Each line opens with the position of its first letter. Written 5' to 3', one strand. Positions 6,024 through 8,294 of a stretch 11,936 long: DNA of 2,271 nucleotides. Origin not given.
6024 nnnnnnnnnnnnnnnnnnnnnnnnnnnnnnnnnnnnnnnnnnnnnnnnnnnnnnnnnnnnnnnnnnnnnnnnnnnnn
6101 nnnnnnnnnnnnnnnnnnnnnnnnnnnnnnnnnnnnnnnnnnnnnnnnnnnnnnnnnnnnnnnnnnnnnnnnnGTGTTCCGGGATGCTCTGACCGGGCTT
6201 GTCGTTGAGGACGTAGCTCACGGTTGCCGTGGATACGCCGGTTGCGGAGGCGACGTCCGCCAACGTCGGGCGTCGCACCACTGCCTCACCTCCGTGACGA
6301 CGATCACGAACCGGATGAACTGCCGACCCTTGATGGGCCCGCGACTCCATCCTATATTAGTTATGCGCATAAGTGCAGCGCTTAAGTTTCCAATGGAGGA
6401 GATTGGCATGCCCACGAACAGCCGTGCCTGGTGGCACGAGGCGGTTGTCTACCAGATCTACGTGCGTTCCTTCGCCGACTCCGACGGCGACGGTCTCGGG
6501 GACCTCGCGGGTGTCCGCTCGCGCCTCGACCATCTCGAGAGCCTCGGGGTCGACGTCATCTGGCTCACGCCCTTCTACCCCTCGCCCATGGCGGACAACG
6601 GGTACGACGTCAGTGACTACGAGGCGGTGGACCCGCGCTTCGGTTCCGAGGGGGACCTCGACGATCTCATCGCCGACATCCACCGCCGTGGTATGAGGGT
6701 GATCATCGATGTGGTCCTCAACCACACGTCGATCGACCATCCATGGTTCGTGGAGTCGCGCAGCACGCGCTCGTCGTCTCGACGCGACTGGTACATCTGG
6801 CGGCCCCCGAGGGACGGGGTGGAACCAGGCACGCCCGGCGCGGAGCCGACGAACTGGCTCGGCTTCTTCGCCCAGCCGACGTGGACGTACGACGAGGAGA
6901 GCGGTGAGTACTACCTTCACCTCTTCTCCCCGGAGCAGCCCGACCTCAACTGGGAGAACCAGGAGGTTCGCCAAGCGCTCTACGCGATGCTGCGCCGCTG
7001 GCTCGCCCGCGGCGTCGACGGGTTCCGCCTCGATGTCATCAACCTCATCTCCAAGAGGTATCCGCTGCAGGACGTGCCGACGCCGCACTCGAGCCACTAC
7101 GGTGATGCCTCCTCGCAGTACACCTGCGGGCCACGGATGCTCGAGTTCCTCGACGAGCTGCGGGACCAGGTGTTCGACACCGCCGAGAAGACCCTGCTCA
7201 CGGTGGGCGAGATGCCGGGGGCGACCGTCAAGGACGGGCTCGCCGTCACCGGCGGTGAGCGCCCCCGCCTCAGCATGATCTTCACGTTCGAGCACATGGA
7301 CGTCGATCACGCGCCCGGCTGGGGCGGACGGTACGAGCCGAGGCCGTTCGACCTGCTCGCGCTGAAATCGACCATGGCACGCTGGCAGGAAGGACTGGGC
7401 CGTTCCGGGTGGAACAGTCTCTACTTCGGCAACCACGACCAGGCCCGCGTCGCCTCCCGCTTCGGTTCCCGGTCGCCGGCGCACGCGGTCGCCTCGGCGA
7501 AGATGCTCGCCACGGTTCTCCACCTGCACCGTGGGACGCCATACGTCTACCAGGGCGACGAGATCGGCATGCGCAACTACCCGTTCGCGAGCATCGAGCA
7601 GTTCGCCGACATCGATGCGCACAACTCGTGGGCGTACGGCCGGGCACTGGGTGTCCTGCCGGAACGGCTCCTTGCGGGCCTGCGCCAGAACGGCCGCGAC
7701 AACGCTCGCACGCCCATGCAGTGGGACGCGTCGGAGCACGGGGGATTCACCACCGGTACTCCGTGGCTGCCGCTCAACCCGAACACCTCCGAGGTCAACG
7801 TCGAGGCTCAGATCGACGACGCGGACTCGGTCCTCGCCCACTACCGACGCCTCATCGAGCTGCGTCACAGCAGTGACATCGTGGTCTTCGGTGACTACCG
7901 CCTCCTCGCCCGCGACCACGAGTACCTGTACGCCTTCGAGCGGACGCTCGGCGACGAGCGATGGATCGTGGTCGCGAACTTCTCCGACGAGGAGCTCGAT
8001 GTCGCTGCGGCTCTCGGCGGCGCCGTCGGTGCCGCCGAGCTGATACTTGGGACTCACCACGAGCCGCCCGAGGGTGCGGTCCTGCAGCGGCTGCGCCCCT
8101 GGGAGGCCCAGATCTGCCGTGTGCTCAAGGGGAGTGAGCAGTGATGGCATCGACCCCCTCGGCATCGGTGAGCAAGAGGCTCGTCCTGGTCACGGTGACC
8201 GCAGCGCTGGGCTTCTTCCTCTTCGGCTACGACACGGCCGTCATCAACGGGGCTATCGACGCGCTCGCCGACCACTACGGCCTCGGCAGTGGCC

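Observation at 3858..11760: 7.9-kb composite-transposon-like element: inverted ISL3-family ends with identical 8-bp target duplications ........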

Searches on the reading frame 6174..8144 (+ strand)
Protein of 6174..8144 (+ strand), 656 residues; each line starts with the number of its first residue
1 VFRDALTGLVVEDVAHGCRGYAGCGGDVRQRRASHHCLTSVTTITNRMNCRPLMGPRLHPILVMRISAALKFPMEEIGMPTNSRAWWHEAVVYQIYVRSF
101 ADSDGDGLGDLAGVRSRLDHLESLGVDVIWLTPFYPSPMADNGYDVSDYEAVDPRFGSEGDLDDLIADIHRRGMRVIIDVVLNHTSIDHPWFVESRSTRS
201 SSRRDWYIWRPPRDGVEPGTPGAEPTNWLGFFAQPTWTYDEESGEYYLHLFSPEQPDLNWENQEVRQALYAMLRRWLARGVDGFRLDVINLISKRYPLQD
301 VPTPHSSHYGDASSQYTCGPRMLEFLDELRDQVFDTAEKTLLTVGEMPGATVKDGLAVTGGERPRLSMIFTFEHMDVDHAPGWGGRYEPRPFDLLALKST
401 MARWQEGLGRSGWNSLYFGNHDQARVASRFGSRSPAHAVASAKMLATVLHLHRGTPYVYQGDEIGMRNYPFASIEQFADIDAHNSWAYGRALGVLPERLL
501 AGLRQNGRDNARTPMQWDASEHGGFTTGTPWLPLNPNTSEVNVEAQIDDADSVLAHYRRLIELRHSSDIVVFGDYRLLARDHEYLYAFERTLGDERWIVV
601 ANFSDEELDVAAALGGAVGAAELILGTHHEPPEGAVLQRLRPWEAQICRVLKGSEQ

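Call 6: search_protein_families(library=pfam, proteins=[window:6174-8144:+], max_evalue=0.01)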
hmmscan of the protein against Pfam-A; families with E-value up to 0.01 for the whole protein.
window:6174-8144:+ (656 aa): 5 families
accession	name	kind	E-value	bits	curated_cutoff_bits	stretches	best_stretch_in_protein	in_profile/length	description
PF00128.31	Alpha-amylase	-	2.2e-145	485.7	22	1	94-571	1-444/446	Alpha amylase, catalytic domain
PF16657.11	Malt_amylase_C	-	1e-06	29.2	27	1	573-637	1-65/75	Maltogenic Amylase, C-terminal domain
PF14701.12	hDGE_amylase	-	0.00025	20.7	27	1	108-194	18-112/439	Glycogen debranching enzyme, glucanotransferase domain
PF11941.14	DUF3459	-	0.00027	21.7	22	1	556-647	1-89/90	Domain of unknown function (DUF3459)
PF23915.1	SusG_C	-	0.0041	17.8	27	1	586-610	2-26/62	Alpha-amylase SusG C-terminal domain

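Call 27: find_encoding_contigs(protein=window:6408-8144:+, flank=10000, max_places=10)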
Protein window:6408-8144:+ (578 aa): 7 contigs read that carry it; 3 places shown.
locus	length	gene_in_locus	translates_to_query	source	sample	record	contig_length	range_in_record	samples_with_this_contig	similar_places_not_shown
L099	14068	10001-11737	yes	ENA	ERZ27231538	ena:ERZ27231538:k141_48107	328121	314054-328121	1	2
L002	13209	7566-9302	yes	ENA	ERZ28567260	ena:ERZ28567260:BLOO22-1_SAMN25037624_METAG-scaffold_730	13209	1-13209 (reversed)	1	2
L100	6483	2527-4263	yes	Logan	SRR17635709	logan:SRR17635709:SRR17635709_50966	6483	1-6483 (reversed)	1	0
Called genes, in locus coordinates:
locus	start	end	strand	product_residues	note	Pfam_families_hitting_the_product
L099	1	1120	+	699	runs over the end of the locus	PF02378:PTS_EIIC, PF02302:PTS_IIB, PF00359:PTS_EIIA_2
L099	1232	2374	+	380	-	PF01232:Mannitol_dh, PF08125:Mannitol_dh_C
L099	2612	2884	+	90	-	PF00381:PTS-HPr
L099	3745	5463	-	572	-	PF05524:PEP-utilisers_N, PF00391:PEP-utilizers, PF02896:PEP-utilizers_C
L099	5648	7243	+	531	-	PF08903:DUF1846, PF20921:DUF1846_C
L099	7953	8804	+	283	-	PF01145:Band_7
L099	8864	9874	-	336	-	PF00356:LacI, PF13377:Peripla_BP_3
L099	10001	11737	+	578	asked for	PF00128:Alpha-amylase, PF16657:Malt_amylase_C (faint)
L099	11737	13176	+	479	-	PF00083:Sugar_tr, PF07690:MFS_1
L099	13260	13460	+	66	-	-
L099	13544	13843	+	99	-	-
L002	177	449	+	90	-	PF00381:PTS-HPr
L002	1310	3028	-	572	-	PF05524:PEP-utilisers_N, PF00391:PEP-utilizers, PF02896:PEP-utilizers_C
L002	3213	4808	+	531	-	PF08903:DUF1846, PF20921:DUF1846_C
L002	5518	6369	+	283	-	PF01145:Band_7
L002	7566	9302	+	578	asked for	PF00128:Alpha-amylase, PF16657:Malt_amylase_C (faint)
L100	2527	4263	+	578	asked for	PF00128:Alpha-amylase, PF16657:Malt_amylase_C (faint)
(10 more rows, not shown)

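Call 39: find_homologous_proteins(query=window:6408-8144:+, max_evalue=1e-100)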
Query window:6408-8144:+ (578 aa): 7606 proteins with E <= 1e-100 among 8000 candidates; the best 120 are listed.
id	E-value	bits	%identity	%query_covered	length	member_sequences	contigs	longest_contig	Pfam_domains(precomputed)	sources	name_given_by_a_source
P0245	0.0e+0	1332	98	100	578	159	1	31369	PF00128.32,PF16657.12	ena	-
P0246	7.9e-287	971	72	99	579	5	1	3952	PF00128.32,PF16657.12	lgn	-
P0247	3.1e-279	946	70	98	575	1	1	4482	PF00128.32,PF16657.12,PF14701.13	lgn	-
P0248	1.2e-277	941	68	99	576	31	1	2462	PF00128.32,PF16657.12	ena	-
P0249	5.2e-270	915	69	98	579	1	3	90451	PF00128.32,PF14701.13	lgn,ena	-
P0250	1.3e-225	769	60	98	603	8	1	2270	PF00128.32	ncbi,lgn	-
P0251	1.3e-221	755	57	99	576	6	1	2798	PF00128.32,PF16657.12,PF23915.2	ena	-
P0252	1.9e-219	748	57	98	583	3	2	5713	PF00128.32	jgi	jgi:oligo-1,6-glucosidase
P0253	1.6e-218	745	57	98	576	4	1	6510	PF00128.32,PF16657.12,PF23915.2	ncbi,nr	ncbi:MAG TPA: alpha-glucosidase [Acidimicrobiia bacterium]|nr:alpha-glucosidase [Acidimicrobiia bact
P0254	8.5e-218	743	59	97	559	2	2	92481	PF00128.32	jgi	-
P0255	1.5e-216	739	57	97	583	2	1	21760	PF00128.32,PF16657.12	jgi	jgi:oligo-1,6-glucosidase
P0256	2.0e-216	738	56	98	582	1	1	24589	PF00128.32,PF16657.12,PF23915.2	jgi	jgi:oligo-1,6-glucosidase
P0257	2.0e-216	738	58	98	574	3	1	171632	PF00128.32,PF16657.12,PF23915.2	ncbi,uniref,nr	ncbi:glycoside hydrolase family 13 protein [Arthrobacter dokdonensis]|uniref:glycoside hydrolase fam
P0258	2.4e-216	738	55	99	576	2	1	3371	PF00128.32,PF16657.12,PF23915.2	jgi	jgi:oligo-1,6-glucosidase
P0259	7.5e-216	736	58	98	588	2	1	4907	PF00128.32,PF16657.12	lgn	-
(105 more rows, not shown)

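Call 40: find_encoding_contigs(protein=P0245, flank=10000, max_places=10)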
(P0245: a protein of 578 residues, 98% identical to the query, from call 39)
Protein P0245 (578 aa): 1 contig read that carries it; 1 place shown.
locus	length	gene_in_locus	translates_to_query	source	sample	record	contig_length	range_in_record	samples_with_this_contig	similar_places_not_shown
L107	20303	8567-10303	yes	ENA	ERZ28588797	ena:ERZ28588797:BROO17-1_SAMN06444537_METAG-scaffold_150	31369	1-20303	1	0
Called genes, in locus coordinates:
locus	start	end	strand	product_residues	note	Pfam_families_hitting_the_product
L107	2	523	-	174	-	?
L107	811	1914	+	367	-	-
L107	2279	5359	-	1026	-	PF03699:UPF0182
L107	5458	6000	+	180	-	PF28004:PPA1309 (weak)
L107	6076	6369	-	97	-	-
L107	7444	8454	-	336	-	PF00356:LacI, PF13377:Peripla_BP_3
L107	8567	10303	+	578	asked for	PF00128:Alpha-amylase, PF16657:Malt_amylase_C (weak)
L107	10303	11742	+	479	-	PF00083:Sugar_tr, PF07690:MFS_1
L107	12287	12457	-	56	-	PF12728:HTH_17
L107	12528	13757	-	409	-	PF01435:Peptidase_M48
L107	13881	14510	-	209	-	PF00081:Sod_Fe_N, PF02777:Sod_Fe_C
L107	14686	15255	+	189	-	PF00929:RNase_T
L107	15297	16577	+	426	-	PF07221:GlcNAc_2-epim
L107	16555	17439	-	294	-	PF03602:Cons_hypoth95 (faint), PF01555:N6_N4_Mtase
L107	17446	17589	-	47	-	-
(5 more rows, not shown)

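Call 53: find_encoding_contigs(protein=P0374, flank=10000, max_places=10)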
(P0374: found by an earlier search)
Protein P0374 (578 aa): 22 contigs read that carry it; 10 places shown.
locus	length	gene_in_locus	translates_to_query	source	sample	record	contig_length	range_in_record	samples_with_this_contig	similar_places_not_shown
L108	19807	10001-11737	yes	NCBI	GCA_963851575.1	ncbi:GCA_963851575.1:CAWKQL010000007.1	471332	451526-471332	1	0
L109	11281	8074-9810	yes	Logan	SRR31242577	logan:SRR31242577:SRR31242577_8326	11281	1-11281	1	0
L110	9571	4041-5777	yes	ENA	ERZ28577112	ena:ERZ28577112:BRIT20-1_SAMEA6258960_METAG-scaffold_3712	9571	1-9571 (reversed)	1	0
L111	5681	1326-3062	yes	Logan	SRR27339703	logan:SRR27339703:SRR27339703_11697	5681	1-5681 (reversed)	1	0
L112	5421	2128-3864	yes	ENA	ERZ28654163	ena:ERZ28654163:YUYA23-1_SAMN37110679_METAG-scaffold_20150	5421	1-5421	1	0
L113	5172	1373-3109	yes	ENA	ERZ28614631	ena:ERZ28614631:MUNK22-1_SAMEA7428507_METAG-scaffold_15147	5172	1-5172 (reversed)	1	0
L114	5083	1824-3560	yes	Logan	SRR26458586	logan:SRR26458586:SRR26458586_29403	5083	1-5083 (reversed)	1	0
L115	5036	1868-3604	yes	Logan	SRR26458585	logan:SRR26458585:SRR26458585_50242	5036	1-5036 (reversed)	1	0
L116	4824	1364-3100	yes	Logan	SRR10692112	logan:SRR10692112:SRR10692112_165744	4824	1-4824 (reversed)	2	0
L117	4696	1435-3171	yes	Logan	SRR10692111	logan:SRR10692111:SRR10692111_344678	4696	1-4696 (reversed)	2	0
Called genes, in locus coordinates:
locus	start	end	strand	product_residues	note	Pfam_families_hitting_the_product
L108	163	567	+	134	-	PF13560:HTH_31, PF01381:HTH_3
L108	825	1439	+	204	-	-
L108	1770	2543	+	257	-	PF00106:adh_short, PF01370:Epimerase (weak), PF13561:adh_short_C2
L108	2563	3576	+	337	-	PF13279:4HBT_2 (weak), PF03061:4HBT, PF13622:4HBT_3 (faint), PF03061:4HBT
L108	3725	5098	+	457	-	PF13701:DDE_Tnp_1_4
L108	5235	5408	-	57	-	-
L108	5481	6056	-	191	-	-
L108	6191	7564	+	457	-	PF13701:DDE_Tnp_1_4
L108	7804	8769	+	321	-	PF01145:Band_7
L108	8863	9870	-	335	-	PF00356:LacI, PF13377:Peripla_BP_3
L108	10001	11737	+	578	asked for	PF00128:Alpha-amylase, PF16657:Malt_amylase_C (faint)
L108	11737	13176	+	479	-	PF00083:Sugar_tr, PF07690:MFS_1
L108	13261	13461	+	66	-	-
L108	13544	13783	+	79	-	-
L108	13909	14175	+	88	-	-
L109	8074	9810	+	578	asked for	PF00128:Alpha-amylase, PF16657:Malt_amylase_C (faint)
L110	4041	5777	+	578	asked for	PF00128:Alpha-amylase, PF16657:Malt_amylase_C (faint)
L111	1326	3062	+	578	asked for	PF00128:Alpha-amylase, PF16657:Malt_amylase_C (faint)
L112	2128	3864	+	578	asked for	PF00128:Alpha-amylase, PF16657:Malt_amylase_C (faint)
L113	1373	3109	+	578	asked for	PF00128:Alpha-amylase, PF16657:Malt_amylase_C (faint)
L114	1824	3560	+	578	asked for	PF00128:Alpha-amylase, PF16657:Malt_amylase_C (faint)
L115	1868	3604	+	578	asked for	PF00128:Alpha-amylase, PF16657:Malt_amylase_C (faint)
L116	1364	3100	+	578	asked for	PF00128:Alpha-amylase, PF16657:Malt_amylase_C (faint)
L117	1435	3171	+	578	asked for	PF00128:Alpha-amylase, PF16657:Malt_amylase_C (faint)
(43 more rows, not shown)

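Call 56: find_encoding_contigs(protein=P0381, flank=10000, max_places=10)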
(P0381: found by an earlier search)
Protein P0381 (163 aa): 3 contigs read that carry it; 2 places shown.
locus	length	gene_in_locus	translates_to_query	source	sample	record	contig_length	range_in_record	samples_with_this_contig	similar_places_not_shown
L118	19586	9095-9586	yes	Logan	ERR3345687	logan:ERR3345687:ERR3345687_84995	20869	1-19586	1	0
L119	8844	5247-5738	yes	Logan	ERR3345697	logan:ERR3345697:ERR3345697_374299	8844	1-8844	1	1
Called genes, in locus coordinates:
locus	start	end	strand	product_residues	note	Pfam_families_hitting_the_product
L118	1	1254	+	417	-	?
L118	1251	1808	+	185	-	PF06634:DUF1156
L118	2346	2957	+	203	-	-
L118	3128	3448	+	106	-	-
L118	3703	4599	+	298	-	PF01145:Band_7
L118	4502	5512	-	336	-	PF00356:LacI, PF13377:Peripla_BP_3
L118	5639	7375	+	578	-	PF00128:Alpha-amylase, PF16657:Malt_amylase_C (faint)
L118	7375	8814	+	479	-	PF00083:Sugar_tr, PF07690:MFS_1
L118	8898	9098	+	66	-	-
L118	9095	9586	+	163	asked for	-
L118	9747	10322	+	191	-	-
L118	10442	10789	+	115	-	PF01527:HTH_Tnp_1 (weak)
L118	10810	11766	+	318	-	PF00665:rve, PF13683:rve_3, PF13333:rve_2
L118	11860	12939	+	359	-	PF17761:DUF1016_N, PF06250:YhcG_C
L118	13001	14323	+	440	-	PF18731:HEPN_Swt1, PF04465:DUF499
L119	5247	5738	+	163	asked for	-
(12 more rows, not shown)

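Call 62: find_encoding_contigs(protein=P0365, flank=10000, max_places=10)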
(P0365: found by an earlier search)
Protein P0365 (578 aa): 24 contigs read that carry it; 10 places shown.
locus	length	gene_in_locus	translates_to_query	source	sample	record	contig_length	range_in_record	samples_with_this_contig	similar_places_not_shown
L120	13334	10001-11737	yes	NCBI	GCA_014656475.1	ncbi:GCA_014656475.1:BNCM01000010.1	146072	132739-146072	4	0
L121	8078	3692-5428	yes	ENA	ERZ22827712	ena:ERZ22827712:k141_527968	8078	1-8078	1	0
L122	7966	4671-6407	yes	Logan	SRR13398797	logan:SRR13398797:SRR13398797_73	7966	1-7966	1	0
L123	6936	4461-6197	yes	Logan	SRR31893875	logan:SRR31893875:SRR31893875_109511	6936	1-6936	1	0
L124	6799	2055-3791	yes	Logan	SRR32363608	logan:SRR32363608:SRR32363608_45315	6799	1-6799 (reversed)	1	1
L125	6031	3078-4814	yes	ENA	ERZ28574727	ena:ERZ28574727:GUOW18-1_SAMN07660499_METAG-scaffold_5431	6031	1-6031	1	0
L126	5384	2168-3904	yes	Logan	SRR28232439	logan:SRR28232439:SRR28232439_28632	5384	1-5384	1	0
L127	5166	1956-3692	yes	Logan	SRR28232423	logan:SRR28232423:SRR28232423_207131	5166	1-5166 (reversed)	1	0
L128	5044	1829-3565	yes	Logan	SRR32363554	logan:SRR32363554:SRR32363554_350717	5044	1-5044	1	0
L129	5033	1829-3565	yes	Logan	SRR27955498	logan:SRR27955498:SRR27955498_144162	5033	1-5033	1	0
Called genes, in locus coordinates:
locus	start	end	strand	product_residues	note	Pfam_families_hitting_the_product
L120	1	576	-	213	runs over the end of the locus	PF00440:TetR_N, PF13977:TetR_C_6 (weak)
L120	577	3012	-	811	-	PF00933:Glyco_hydro_3, PF01915:Glyco_hydro_3_C, PF14310:Fn3-like (weak)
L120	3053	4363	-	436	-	PF07690:MFS_1, PF13347:MFS_2, PF00083:Sugar_tr (weak), PF07690:MFS_1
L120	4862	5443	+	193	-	PF00239:Resolvase, PF01527:HTH_Tnp_1 (faint), PF02796:HTH_7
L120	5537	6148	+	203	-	PF00239:Resolvase, PF02796:HTH_7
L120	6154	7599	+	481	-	PF00665:rve, PF09299:Mu-transpos_C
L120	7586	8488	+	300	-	PF13401:AAA_22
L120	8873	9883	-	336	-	PF00356:LacI, PF13377:Peripla_BP_3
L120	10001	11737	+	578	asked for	PF00128:Alpha-amylase, PF16657:Malt_amylase_C (faint)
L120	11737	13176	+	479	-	PF00083:Sugar_tr, PF07690:MFS_1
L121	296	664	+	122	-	PF13175:AAA_15 (weak)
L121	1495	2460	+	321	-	PF01145:Band_7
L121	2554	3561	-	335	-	PF00356:LacI, PF13377:Peripla_BP_3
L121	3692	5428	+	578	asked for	PF00128:Alpha-amylase, PF16657:Malt_amylase_C (faint)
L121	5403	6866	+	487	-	PF00083:Sugar_tr, PF07690:MFS_1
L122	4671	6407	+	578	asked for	PF00128:Alpha-amylase, PF16657:Malt_amylase_C (faint)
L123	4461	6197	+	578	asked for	PF00128:Alpha-amylase, PF16657:Malt_amylase_C (faint)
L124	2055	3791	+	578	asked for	PF00128:Alpha-amylase, PF16657:Malt_amylase_C (faint)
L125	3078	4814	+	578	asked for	PF00128:Alpha-amylase, PF16657:Malt_amylase_C (faint)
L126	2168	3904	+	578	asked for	PF00128:Alpha-amylase, PF16657:Malt_amylase_C (faint)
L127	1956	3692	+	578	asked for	PF00128:Alpha-amylase, PF16657:Malt_amylase_C (faint)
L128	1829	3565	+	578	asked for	PF00128:Alpha-amylase, PF16657:Malt_amylase_C (faint)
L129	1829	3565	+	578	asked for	PF00128:Alpha-amylase, PF16657:Malt_amylase_C (faint)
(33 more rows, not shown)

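Call 66: search_protein_families(library=ncbifam, proteins=[window:6408-8144:+], max_evalue=0.001)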
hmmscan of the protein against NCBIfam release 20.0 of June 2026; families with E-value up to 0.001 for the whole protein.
window:6408-8144:+ (578 aa): 41 families (the best 25 are shown)
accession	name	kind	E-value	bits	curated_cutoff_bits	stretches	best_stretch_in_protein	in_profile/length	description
TIGR02403.1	trehalose_treC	equivalog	1.6e-173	578.3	799.05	1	8-569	1-541/544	alpha,alpha-phosphotrehalase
NF008183.0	PRK10933.1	subfamily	5.4e-170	566.7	535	1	4-567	3-545/551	alpha,alpha-phosphotrehalase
NF051899.1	BetGalacBglAAgro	equivalog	4.2e-121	405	900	1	8-540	2-507/537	beta-galactosidase BglA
TIGR02456.1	treS_nterm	equivalog_domain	3.3e-93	313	678.35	2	8-217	2-205/539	maltose alpha-D-glucosyltransferase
NF041321.1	Alpha-amyl_MalA_Halo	equivalog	4.4e-42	144.3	875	1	4-142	252-387/666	alpha-amylase MalA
NF008051.0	PRK10785.1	equivalog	1.2e-38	132.7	568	1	31-215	176-341/607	maltodextrin glucosidase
NF041090.1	Cyc-maltodext_AglB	equivalog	3.5e-36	125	540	1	31-211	62-208/470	cyclomaltodextrinase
TIGR02402.1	trehalose_TreZ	equivalog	2.3e-21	75.7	538.8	1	9-106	92-185/545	malto-oligosyltrehalose trehalohydrolase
NF011083.0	PRK14510.1-2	equivalog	1.6e-20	72.3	1322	1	31-216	220-388/1186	bifunctional glycogen debranching protein GlgX/4-alpha-glucanotransferase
NF007060.0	PRK09505.2-5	equivalog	5.4e-20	71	790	1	31-107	232-322/690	alpha-amylase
NF007059.0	PRK09505.2-4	equivalog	7.3e-17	60.9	865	1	31-108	226-317/683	alpha-amylase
NF007051.0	PRK09505.1-1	equivalog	1.7e-15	56.1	864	1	31-108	236-327/686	alpha-amylase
TIGR02401.1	trehalose_TreY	equivalog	2.1e-13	49.4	498.65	1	36-114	18-100/838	malto-oligosyltrehalose synthase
NF006970.0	PRK09441.1-3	equivalog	3.5e-13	49.1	516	1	36-259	60-280/466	alpha-amylase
NF007057.0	PRK09505.2-2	equivalog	7.8e-13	47.5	931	1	31-108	236-327/694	alpha-amylase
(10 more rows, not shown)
